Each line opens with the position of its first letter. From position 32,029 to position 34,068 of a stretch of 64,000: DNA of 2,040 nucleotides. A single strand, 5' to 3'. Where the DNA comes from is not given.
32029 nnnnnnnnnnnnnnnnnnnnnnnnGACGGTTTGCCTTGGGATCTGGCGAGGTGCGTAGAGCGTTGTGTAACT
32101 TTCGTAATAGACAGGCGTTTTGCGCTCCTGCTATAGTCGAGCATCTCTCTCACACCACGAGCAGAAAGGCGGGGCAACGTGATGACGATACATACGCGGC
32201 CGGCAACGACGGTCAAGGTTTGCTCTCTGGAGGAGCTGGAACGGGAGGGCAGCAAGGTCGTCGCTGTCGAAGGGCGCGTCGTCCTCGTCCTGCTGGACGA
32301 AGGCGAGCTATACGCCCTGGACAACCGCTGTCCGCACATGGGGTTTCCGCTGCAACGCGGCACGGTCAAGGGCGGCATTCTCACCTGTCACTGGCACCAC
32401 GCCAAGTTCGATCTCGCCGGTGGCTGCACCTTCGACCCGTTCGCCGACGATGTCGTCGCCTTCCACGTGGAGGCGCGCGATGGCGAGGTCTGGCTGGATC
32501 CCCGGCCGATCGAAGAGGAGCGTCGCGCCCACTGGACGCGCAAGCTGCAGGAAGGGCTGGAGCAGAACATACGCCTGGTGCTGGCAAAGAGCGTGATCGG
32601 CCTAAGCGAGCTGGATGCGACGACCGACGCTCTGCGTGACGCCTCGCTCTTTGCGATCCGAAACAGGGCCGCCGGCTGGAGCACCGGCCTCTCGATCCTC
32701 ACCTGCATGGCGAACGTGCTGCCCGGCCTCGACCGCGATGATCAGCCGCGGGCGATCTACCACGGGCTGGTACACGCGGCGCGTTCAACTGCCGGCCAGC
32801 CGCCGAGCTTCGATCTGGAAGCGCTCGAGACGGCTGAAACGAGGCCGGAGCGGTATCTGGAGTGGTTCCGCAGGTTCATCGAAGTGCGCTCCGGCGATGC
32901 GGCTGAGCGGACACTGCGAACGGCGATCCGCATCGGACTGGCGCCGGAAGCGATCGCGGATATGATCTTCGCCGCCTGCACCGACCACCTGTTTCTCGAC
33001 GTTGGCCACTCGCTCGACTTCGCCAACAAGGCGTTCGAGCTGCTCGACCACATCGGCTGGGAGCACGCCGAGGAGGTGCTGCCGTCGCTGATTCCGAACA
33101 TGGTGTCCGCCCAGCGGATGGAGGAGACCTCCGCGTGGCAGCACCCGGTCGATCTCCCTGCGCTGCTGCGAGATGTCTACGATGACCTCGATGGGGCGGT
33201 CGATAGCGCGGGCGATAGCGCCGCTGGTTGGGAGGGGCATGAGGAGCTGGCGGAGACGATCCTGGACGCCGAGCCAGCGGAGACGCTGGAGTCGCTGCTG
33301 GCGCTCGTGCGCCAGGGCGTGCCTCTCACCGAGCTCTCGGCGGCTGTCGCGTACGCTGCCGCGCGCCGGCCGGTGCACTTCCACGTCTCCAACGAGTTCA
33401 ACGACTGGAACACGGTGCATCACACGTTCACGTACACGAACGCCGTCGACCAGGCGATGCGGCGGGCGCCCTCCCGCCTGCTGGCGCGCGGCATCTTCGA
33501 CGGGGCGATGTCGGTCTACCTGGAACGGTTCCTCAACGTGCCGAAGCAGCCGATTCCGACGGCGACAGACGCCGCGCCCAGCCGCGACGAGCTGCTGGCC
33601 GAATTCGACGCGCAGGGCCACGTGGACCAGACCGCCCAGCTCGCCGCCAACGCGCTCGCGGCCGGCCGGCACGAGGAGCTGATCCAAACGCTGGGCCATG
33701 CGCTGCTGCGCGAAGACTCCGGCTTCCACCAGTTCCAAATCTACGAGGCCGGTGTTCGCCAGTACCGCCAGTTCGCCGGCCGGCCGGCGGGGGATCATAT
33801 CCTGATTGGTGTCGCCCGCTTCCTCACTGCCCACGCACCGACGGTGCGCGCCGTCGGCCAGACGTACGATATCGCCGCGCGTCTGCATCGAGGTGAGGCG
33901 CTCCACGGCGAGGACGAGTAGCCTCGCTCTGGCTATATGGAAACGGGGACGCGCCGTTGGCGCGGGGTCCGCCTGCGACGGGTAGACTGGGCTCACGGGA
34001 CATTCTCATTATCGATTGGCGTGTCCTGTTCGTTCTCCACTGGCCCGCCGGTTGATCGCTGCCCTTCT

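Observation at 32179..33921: Rieske [2Fe-2S] domain fused to a large uncharacterised helical domain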

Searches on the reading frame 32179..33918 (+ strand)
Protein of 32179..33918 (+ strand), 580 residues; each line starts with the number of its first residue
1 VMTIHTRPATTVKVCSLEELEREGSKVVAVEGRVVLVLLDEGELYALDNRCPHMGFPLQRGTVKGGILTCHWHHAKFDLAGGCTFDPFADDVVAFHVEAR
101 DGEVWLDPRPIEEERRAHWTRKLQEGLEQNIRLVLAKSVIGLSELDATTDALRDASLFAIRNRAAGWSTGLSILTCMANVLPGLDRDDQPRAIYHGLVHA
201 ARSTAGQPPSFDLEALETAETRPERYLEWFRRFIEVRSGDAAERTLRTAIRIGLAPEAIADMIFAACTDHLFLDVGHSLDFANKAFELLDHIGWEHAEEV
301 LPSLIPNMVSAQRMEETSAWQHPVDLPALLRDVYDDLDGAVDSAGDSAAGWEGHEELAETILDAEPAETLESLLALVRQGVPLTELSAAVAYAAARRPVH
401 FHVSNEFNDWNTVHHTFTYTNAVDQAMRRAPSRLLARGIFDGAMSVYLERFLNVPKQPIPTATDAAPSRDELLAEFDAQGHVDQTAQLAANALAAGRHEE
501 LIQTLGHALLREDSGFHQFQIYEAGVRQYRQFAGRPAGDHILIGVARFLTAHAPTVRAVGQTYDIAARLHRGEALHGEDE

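Call 3: search_protein_families(library=pfam, proteins=[window:32179-33918:+], max_evalue=1)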
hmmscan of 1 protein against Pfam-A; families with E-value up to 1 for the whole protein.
window:32179-33918:+ (580 aa): 3 families
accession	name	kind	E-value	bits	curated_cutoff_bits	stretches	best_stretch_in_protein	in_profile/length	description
PF00355.32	Rieske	-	6.2e-17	61.7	20.3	1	12-92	3-84/88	Rieske [2Fe-2S] domain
PF13806.12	Rieske_2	-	9e-11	42.1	27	1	12-106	3-103/104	Rieske-like [2Fe-2S] domain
PF22543.2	Rieske_4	-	3.8e-06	27.6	28.4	1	15-82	4-75/119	Soluble Rieske-type ferredoxin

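Call 4: search_protein_families(library=ncbifam, proteins=[window:32179-33918:+], max_evalue=1)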
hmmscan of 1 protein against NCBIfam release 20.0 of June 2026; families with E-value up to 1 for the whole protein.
window:32179-33918:+ (580 aa): 8 families
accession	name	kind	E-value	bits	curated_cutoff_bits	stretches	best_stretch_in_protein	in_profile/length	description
NF007422.0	PRK09965.1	equivalog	1.9e-11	43.9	113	1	10-107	2-99/106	bifunctional 3-phenylpropionate/cinnamic acid dioxygenase ferredoxin subunit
TIGR02378.1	nirD_assim_sml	equivalog_domain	2.9e-11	43.4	74.65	1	12-106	3-103/105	nitrite reductase small subunit NirD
NF042948.2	3PPDioc_HcaC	equivalog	2.1e-08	34.4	150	1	10-107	2-101/105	3-phenylpropionate/cinnamic acid dioxygenase ferredoxin subunit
NF041683.1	ant_diox_AndAb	equivalog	1.1e-07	31.9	150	1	13-104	4-96/100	anthranilate 1,2-dioxygenase ferredoxin subunit AndAb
NF052579.1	BetMthstMoxSdmAMthl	equivalog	1.1e-07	31.1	600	1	24-84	32-92/351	4beta-methylsterol monooxygenase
NF041174.1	SDX_Thmprot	equivalog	2e-06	27.9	170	1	13-87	4-79/109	sulredoxin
TIGR02377.1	MocE_fam_FeS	subfamily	9.2e-06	25.6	136.15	1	12-106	3-99/101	MocE family 2Fe-2S type ferredoxin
TIGR02694.1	arsenite_ox_S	equivalog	0.21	11.5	95.65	1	41-79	48-85/129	arsenate reductase (azurin) small subunit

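Call 5: search_solved_structures(query=window:32179-33918:+, max_evalue=1, show_alignments=2)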
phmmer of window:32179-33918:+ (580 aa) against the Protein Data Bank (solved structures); distinct sequences matched with E-value up to 1: 30.
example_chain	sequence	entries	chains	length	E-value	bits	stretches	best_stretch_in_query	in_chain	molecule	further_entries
2qpz_A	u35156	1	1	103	1.6e-06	30.4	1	26-106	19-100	Naphthalene 1,2-dioxygenase system ferredoxin subunit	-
8jng_A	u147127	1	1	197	2.8e-06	29.6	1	26-82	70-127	Methanesulfonate monooxygenase ferredoxin subunit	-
4qdc_A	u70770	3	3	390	3.3e-06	29.4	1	33-93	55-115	3-ketosteroid 9alpha-hydroxylase oxygenase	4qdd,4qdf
1vck_A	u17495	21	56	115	4.7e-06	28.8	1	12-109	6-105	ferredoxin component of carbazole | Ferredoxin CarAc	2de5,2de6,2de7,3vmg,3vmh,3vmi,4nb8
7qwt_A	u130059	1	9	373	7.5e-06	28.2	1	34-91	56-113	Rieske (2Fe-2S) domain protein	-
1vm9_A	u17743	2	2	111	9.9e-06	27.8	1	13-111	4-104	Toluene-4-monooxygenase system protein C | Toluene-4-monooxygenase system ferredoxin subunit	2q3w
3d89_A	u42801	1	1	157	1.2e-05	27.5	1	10-82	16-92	Rieske domain-containing protein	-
5bok_A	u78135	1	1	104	1.4e-05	27.3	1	28-104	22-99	Ferredoxin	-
1sjg_A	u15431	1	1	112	1.7e-05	27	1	13-111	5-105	Toluene-4-monooxygenase system protein C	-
2i7f_A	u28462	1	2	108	2.3e-05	26.6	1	13-108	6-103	Ferredoxin component of dioxygenase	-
2zyl_A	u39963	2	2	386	4.4e-05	25.6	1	27-89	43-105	POSSIBLE OXIDOREDUCTASE | 3-ketosteroid-9-alpha-monooxygenase oxygenase subunit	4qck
1fqt_A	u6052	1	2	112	8.4e-05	24.7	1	13-107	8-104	RIESKE-TYPE FERREDOXIN OF BIPHENYL DIOXYGENASE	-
4p1c_H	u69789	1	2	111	0.0001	24.5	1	30-111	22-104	Toluene-4-monooxygenase system ferredoxin subunit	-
3gce_A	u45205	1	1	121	0.00011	24.4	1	8-114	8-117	Ferredoxin component of carbazole 1,9a-dioxygenase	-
4p1b_H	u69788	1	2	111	0.00015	23.9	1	32-111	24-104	Toluene-4-monooxygenase system ferredoxin subunit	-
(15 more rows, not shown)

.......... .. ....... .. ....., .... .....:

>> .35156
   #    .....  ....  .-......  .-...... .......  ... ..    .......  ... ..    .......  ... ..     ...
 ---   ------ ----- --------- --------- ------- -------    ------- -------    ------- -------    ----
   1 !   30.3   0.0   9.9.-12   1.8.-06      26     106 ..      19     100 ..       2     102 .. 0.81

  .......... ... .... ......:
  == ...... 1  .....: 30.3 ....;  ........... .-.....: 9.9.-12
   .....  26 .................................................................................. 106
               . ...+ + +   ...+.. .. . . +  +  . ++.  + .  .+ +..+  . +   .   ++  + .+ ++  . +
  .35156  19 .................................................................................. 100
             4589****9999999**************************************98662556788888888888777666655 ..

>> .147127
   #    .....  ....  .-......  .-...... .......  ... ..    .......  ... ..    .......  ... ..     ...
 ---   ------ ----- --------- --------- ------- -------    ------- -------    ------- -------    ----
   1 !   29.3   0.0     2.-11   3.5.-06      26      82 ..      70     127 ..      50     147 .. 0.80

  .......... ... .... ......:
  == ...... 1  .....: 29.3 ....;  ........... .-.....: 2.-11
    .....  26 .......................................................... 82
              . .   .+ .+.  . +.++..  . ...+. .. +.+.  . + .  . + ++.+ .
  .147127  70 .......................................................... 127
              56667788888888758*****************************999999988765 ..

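Call 7: find_homologous_proteins(query=window:32179-33918:+)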
Query window:32179-33918:+ (580 aa): 7931 proteins with E <= 0.001 among 8000 candidates; the best 120 are listed.
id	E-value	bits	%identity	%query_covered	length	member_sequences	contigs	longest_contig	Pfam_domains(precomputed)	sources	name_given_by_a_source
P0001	0.0e+0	1313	100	100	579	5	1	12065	PF00355.33,PF13806.13,PF22543.3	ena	-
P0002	0.0e+0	1312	100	100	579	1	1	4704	PF00355.33,PF13806.13,PF22543.3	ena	-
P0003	0.0e+0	1247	95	100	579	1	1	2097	PF00355.33,PF13806.13,PF22543.3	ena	-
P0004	0.0e+0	1100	81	100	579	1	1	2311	PF00355.33,PF13806.13,PF22543.3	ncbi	-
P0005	0.0e+0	1096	81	100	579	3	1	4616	PF00355.33,PF13806.13,PF22543.3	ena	-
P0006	0.0e+0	1091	82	100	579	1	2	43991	PF00355.33,PF13806.13,PF22543.3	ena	-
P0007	0.0e+0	1085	81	100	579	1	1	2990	PF00355.33,PF13806.13,PF22543.3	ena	-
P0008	0.0e+0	1084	80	100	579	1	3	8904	PF00355.33,PF13806.13,PF22543.3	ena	-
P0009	0.0e+0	1084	81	100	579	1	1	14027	PF00355.33,PF13806.13,PF22543.3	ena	-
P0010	0.0e+0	1084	80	100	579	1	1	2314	PF00355.33,PF13806.13,PF22543.3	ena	-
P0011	0.0e+0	1083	80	100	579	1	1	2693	PF00355.33,PF13806.13,PF22543.3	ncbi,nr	ncbi:MAG: Rieske (2Fe-2S) protein [Chloroflexi bacterium]|nr:Rieske (2Fe-2S) protein [Chloroflexota 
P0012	0.0e+0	1081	80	100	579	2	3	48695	PF00355.33,PF13806.13,PF22543.3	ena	-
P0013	0.0e+0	1080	80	100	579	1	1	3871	PF00355.33,PF13806.13,PF22543.3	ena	-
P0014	0.0e+0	1078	79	100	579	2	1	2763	PF00355.33,PF13806.13,PF22543.3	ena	-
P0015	0.0e+0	1076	80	100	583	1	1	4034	PF00355.33,PF13806.13,PF22543.3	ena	-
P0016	0.0e+0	1075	80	100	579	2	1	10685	PF00355.33,PF13806.13,PF22543.3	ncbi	-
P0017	0.0e+0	1074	79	100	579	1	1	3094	PF00355.33,PF13806.13,PF22543.3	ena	-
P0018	0.0e+0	1070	79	100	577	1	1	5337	PF00355.33,PF13806.13,PF22543.3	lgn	-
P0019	0.0e+0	1065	79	100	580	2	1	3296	PF00355.33,PF13806.13,PF22543.3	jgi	-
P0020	0.0e+0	1060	79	100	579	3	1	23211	PF00355.33,PF13806.13,PF22543.3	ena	-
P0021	0.0e+0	1054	78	100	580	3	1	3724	PF00355.33,PF13806.13,PF22543.3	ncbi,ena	-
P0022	0.0e+0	1047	78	100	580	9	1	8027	PF00355.33,PF13806.13,PF22543.3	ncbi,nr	ncbi:MAG: Rieske (2Fe-2S) protein [Chloroflexi bacterium]|nr:Rieske (2Fe-2S) protein [Chloroflexota 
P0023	0.0e+0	1045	77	100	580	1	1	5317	PF00355.33,PF13806.13,PF22543.3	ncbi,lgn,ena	-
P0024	0.0e+0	1041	77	100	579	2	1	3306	PF00355.33,PF13806.13,PF22543.3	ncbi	-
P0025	0.0e+0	1035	77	100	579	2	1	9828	PF00355.33,PF13806.13,PF22543.3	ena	-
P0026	0.0e+0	1028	76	100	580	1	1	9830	PF00355.33,PF13806.13,PF22543.3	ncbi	-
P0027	0.0e+0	1028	80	94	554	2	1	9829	PF00355.33,PF13806.13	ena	-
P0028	0.0e+0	1025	76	99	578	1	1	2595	PF00355.33,PF13806.13,PF22543.3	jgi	jgi:nitrite reductase/ring-hydroxylating ferredoxin subunit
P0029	0.0e+0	1022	75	100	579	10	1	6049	PF00355.33,PF13806.13,PF22543.3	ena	-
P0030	0.0e+0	1021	77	98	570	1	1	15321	PF00355.33,PF13806.13,PF22543.3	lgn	-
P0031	0.0e+0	1020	77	98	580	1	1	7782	PF00355.33,PF13806.13,PF22543.3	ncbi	-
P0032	0.0e+0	1015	75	100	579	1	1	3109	PF00355.33,PF13806.13,PF22543.3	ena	-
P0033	0.0e+0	1012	75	100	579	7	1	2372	PF00355.33,PF13806.13,PF22543.3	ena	-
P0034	1.8e-298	1009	75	100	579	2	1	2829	PF00355.33,PF13806.13,PF22543.3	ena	-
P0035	3.3e-298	1008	74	100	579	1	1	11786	PF00355.33,PF13806.13,PF22543.3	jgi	-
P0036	1.3e-297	1006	75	100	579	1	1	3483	PF00355.33,PF13806.13,PF22543.3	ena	-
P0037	1.9e-296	1003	75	100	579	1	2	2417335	PF00355.33,PF13806.13,PF22543.3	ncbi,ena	-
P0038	4.9e-296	1001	73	100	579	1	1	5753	PF00355.33,PF13806.13,PF22543.3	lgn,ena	-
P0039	1.2e-295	1000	75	100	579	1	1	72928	PF00355.33,PF13806.13,PF22543.3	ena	-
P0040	1.0e-294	997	75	98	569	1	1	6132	PF00355.33,PF13806.13,PF22543.3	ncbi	ncbi:MAG: Rieske (2Fe-2S) protein [Candidatus Rokuibacteriota bacterium]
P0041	3.1e-294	995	74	100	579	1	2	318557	PF00355.33,PF13806.13,PF22543.3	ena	-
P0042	7.5e-294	994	74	100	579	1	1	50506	PF00355.33,PF13806.13,PF22543.3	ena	-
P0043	3.5e-293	992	74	100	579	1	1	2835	PF00355.33,PF13806.13,PF22543.3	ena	-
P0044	6.6e-293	991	75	99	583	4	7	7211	PF00355.33,PF13806.13,PF22543.3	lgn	-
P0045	5.7e-292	988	73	100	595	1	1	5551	PF00355.33,PF13806.13,PF22543.3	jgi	jgi:nitrite reductase/ring-hydroxylating ferredoxin subunit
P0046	8.3e-292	987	76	98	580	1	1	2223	PF00355.33,PF13806.13,PF22543.3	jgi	jgi:nitrite reductase/ring-hydroxylating ferredoxin subunit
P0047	3.9e-291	985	75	98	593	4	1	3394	PF00355.33,PF13806.13,PF22543.3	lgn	-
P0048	8.9e-291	984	74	100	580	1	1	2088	PF00355.33,PF13806.13,PF22543.3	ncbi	-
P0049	1.4e-290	983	74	100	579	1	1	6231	PF00355.33,PF13806.13,PF22543.3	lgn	-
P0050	1.6e-289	980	73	100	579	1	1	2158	PF00355.33,PF13806.13,PF22543.3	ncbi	-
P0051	2.0e-289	979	75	98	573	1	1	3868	PF00355.33,PF13806.13,PF22543.3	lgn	-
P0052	1.0e-288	977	72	100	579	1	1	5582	PF00355.33,PF13806.13,PF22543.3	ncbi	-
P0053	1.1e-287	974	73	99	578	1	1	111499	PF00355.33,PF13806.13,PF22543.3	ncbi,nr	ncbi:MAG: Rieske 2Fe-2S domain-containing protein [Dehalococcoidia bacterium]|nr:Rieske 2Fe-2S domai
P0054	1.2e-287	973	74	98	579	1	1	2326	PF00355.33,PF13806.13,PF22543.3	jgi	jgi:nitrite reductase/ring-hydroxylating ferredoxin subunit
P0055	1.8e-287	973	72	98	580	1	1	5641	PF00355.33,PF13806.13,PF22543.3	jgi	jgi:nitrite reductase/ring-hydroxylating ferredoxin subunit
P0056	3.3e-287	972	73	99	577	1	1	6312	PF00355.33,PF13806.13,PF22543.3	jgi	jgi:nitrite reductase/ring-hydroxylating ferredoxin subunit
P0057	3.4e-287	972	74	99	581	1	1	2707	PF00355.33,PF13806.13,PF22543.3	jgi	jgi:nitrite reductase/ring-hydroxylating ferredoxin subunit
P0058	3.6e-287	972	74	98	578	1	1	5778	PF00355.33,PF13806.13,PF22543.3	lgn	-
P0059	5.1e-287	971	74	98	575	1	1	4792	PF00355.33,PF13806.13,PF22543.3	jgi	jgi:nitrite reductase/ring-hydroxylating ferredoxin subunit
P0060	6.7e-287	971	72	100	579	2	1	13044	PF00355.33,PF13806.13,PF22543.3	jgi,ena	jgi:nitrite reductase/ring-hydroxylating ferredoxin subunit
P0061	7.9e-287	971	74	98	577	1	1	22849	PF00355.33,PF13806.13,PF22543.3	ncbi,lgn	-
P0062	1.6e-286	970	73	98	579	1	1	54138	PF00355.33,PF13806.13,PF22543.3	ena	-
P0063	1.9e-286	969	71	99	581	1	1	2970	PF00355.33,PF13806.13,PF22543.3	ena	-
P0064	2.6e-286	969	71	100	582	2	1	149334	PF00355.33,PF13806.13,PF22543.3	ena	-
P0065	4.9e-286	968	72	100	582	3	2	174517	PF00355.33,PF13806.13,PF22543.3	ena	-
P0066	7.8e-286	967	72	100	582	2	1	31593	PF00355.33,PF13806.13,PF22543.3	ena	-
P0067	9.3e-286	967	72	100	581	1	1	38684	PF00355.33,PF13806.13,PF22543.3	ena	-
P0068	1.1e-285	967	73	98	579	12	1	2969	PF00355.33,PF13806.13,PF22543.3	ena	-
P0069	1.6e-285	966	73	99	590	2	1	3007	PF00355.33,PF13806.13,PF22543.3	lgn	-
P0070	1.7e-285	966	73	98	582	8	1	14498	PF00355.33,PF13806.13,PF22543.3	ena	-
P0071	2.1e-285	966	74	98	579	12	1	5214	PF00355.33,PF13806.13,PF22543.3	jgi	jgi:nitrite reductase/ring-hydroxylating ferredoxin subunit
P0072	6.2e-285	964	73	100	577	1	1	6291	PF00355.33,PF13806.13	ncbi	ncbi:MAG TPA: Rieske (2Fe-2S) protein [Dehalococcoidia bacterium]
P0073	1.0e-284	964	72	100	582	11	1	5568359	PF00355.33,PF13806.13,PF22543.3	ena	-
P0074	1.3e-284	963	72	100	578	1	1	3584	PF00355.33,PF13806.13,PF22543.3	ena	-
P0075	1.9e-284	963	72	98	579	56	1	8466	PF00355.33,PF13806.13,PF22543.3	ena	-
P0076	2.6e-284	962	73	100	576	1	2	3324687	PF00355.33,PF13806.13,PF22543.3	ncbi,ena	-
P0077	3.1e-284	962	73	98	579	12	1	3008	PF00355.33,PF13806.13,PF22543.3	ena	-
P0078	4.5e-284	962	72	98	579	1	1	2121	PF00355.33,PF13806.13,PF22543.3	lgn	-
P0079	4.6e-284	962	73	99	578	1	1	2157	PF00355.33,PF13806.13,PF22543.3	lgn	-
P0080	4.7e-284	962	72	100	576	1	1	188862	PF00355.33,PF13806.13,PF22543.3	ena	-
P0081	5.2e-284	961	73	99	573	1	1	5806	PF00355.33,PF13806.13,PF22543.3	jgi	jgi:nitrite reductase/ring-hydroxylating ferredoxin subunit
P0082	5.8e-284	961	73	98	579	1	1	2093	PF00355.33,PF13806.13,PF22543.3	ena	-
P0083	8.0e-284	961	72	100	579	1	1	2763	PF00355.33,PF13806.13,PF22543.3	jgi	jgi:nitrite reductase/ring-hydroxylating ferredoxin subunit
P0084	1.4e-283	960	73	98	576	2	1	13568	PF00355.33,PF13806.13,PF22543.3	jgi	-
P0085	1.6e-283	960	72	100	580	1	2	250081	PF00355.33,PF13806.13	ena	-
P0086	3.3e-283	959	72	100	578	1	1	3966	PF00355.33,PF13806.13,PF22543.3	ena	-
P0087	3.5e-283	959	71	100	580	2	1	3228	PF00355.33,PF13806.13,PF22543.3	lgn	-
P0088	6.1e-283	958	71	100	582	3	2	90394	PF00355.33,PF13806.13,PF22543.3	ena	-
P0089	8.4e-283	957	71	100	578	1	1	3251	PF00355.33,PF13806.13,PF22543.3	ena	-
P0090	8.5e-283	957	71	100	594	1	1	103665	PF00355.33,PF13806.13,PF22543.3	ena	-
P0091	1.4e-282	957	71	100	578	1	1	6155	PF00355.33,PF13806.13,PF22543.3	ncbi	-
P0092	1.5e-282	957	70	100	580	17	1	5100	PF00355.33,PF13806.13,PF22543.3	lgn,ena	-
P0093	2.8e-282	956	72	99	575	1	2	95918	PF00355.33,PF13806.13,PF22543.3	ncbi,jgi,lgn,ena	-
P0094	3.8e-282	955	72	98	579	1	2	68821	PF00355.33,PF13806.13,PF22543.3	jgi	jgi:nitrite reductase/ring-hydroxylating ferredoxin subunit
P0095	6.8e-282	954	71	100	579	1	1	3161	PF00355.33,PF13806.13,PF22543.3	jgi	jgi:nitrite reductase/ring-hydroxylating ferredoxin subunit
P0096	3.2e-281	952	70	100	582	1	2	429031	PF00355.33,PF13806.13,PF22543.3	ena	-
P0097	4.3e-281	952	71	100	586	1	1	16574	PF00355.33,PF13806.13,PF22543.3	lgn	-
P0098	4.4e-281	952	72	100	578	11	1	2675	PF00355.33,PF13806.13,PF22543.3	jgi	jgi:nitrite reductase/ring-hydroxylating ferredoxin subunit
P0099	5.0e-281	952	71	98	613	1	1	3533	PF00355.33,PF13806.13,PF22543.3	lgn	-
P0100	1.6e-280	950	71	99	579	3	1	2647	PF00355.33,PF13806.13,PF22543.3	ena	-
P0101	2.0e-280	950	72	99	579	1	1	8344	PF00355.33,PF13806.13,PF22543.3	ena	-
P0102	5.2e-280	948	71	100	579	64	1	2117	PF00355.33,PF13806.13,PF22543.3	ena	-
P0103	6.6e-280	948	70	100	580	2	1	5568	PF00355.33,PF13806.13,PF22543.3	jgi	jgi:nitrite reductase/ring-hydroxylating ferredoxin subunit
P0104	7.4e-280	948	72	98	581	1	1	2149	PF00355.33,PF13806.13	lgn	-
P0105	1.7e-279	947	72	99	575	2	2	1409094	PF00355.33,PF13806.13,PF22543.3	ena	-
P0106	2.3e-279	946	72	98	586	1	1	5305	PF00355.33,PF13806.13,PF22543.3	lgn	-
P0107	2.6e-279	946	73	97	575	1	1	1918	PF00355.33,PF13806.13,PF22543.3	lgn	-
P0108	3.3e-279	946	70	100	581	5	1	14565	PF00355.33,PF13806.13,PF22543.3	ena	-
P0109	3.6e-279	945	71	98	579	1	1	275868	PF00355.33,PF13806.13,PF22543.3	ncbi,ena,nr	ncbi:MAG: hypothetical protein BZY87_09130 [SAR202 cluster bacterium Io17-Chloro-G6]|nr:MAG: hypothe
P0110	4.8e-279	945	70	100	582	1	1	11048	PF00355.33,PF13806.13,PF22543.3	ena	-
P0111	5.0e-279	945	72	98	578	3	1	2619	PF00355.33,PF13806.13,PF22543.3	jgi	jgi:nitrite reductase/ring-hydroxylating ferredoxin subunit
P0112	5.4e-279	945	71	100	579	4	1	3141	PF00355.33,PF13806.13,PF22543.3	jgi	jgi:nitrite reductase/ring-hydroxylating ferredoxin subunit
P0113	9.7e-279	944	71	98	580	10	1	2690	PF00355.33,PF13806.13,PF22543.3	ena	-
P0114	1.1e-278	944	70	100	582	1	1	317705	PF00355.33,PF13806.13,PF22543.3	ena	-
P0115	3.8e-278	942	70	99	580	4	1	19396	PF00355.33,PF13806.13,PF22543.3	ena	-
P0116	4.6e-278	942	72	98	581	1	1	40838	PF00355.33,PF13806.13,PF22543.3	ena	-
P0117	5.1e-278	942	71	98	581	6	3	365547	PF00355.33,PF13806.13,PF22543.3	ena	-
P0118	5.9e-278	941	71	100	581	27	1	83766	PF00355.33,PF13806.13,PF22543.3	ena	-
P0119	7.6e-278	941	70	99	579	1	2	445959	PF00355.33,PF13806.13,PF22543.3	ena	-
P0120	2.9e-277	939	70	100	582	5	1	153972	PF00355.33,PF13806.13,PF22543.3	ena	-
